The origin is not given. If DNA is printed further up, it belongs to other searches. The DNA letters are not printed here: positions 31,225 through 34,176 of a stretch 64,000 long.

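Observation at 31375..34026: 883-aa orphan protein with an N-terminal globular region and at least 10 ankyrin-reminiscent 28-aa repeats, next to the mobile-element patch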

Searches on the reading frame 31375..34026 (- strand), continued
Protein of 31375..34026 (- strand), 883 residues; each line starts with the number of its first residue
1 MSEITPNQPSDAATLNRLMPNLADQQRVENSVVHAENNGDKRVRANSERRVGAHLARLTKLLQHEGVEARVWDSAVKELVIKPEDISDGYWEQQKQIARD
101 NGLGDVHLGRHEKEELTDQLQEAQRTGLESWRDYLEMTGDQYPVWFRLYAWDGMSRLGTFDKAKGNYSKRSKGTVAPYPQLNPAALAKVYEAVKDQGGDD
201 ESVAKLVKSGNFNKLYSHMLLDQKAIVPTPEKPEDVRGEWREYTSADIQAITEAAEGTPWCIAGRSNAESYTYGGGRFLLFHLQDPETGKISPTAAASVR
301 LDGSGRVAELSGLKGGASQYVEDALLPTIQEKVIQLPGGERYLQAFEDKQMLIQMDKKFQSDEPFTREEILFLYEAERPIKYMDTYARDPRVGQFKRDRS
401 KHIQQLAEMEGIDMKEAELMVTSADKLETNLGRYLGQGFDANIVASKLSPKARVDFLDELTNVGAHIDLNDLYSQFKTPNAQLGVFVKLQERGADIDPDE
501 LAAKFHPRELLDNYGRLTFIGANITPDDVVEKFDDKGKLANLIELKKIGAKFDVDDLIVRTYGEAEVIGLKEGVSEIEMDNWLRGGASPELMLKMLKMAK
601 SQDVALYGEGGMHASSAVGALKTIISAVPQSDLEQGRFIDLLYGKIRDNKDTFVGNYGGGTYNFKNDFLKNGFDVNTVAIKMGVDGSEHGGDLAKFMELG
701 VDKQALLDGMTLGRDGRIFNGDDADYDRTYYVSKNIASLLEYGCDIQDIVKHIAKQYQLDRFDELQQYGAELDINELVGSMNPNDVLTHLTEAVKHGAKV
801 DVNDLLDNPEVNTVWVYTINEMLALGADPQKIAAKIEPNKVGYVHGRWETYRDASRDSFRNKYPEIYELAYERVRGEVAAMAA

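Call 87: search_protein_families(library=pfam, proteins=[L094:7977-10016:+], max_evalue=10)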
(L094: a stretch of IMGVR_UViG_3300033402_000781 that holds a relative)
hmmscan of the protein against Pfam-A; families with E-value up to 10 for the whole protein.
L094:7977-10016:+ (679 aa): 0 families

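Call 91: search_protein_families(library=padloc, proteins=[window:31375-34026:-], max_evalue=1)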
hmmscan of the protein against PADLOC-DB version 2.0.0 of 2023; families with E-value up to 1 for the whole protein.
window:31375-34026:- (883 aa): 0 families

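Call 108: search_protein_families(library=pfam, proteins=[L033:5878-8112:+, L072:5244-7415:+, L080:5974-7950:+, L094:10458-10874:-, L094:10777-11808:+, L033:8533-9696:-], max_evalue=1)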
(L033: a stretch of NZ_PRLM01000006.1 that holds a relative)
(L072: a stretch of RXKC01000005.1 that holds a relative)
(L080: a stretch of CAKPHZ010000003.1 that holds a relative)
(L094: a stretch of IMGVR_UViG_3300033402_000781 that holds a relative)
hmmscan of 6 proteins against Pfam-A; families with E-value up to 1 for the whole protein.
L033:5878-8112:+ (744 aa): 0 families

L072:5244-7415:+ (723 aa): 0 families

L080:5974-7950:+ (659 aa): 2 families
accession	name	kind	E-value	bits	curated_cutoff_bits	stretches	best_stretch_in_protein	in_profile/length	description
PF13306.12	LRR_5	-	0.02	15.3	27.7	1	467-550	12-100/127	BspA type Leucine rich repeat region (6 copies)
PF03374.19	ANT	-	0.42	11.4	25.3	0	589-611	12-34/108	Phage antirepressor protein KilAC domain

L094:10458-10874:- (138 aa): 1 family
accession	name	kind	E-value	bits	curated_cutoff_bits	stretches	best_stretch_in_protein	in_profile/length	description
PF22296.2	bAvd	-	6.3e-07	30.3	40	1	36-137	7-107/107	bAvd-like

L094:10777-11808:+ (343 aa): 3 families
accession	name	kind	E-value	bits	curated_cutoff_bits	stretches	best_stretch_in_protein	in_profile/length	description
PF00078.32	RVT_1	-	5.3e-19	69.2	29.6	1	67-297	8-205/205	Reverse transcriptase (RNA-dependent DNA polymerase)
PF18829.7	Importin_rep_6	-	0.064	14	23.9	1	144-206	6-73/110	Importin repeat 6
PF10103.15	Zincin_2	-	0.1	12.3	25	1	245-283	158-196/344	Zincin-like metallopeptidase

L033:8533-9696:- (387 aa): 1 family
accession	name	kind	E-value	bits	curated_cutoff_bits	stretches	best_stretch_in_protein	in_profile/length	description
PF00078.32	RVT_1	-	1e-12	48.6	29.6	1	71-305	12-204/205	Reverse transcriptase (RNA-dependent DNA polymerase)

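Call 110: find_encoding_contigs(protein=P0058, flank=3000, max_places=1)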
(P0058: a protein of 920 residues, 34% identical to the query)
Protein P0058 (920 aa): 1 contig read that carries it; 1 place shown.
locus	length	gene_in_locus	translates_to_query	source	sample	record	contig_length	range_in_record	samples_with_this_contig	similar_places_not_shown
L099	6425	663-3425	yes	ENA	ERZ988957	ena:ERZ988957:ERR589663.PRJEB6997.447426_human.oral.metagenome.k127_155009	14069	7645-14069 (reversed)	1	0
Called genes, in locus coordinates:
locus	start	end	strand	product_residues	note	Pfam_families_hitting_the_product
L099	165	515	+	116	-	-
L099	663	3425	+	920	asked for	PF13637:Ank_4 (faint), PF02829:3H (faint), PF28018:YshB (faint)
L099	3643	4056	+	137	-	PF00164:Ribosom_S12_S23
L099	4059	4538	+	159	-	PF00177:Ribosomal_S7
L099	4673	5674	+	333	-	PF00044:Gp_dh_N, PF02800:Gp_dh_C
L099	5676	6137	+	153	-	PF02502:LacAB_rpiB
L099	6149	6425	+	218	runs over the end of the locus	PF00834:Ribul_P_3_epim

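Call 111: find_encoding_contigs(protein=P0031, flank=3000, max_places=1)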
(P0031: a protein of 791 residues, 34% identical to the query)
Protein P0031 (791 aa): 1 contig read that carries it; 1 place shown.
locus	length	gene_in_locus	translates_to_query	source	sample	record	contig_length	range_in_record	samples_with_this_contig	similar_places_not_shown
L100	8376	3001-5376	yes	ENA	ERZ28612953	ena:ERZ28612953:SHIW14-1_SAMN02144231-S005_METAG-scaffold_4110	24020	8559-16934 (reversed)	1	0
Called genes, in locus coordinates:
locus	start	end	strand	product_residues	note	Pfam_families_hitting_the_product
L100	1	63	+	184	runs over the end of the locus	-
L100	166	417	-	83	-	-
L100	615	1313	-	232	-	-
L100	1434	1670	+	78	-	-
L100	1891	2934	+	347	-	PF01207:Dus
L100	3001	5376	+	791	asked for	PF25872:HTH_77 (faint), PF13637:Ank_4 (faint), PF28018:YshB (faint)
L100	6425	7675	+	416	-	PF08245:Mur_ligase_M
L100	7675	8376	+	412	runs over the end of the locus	PF26299:MurL_N, PF26298:MurL_epimerase_C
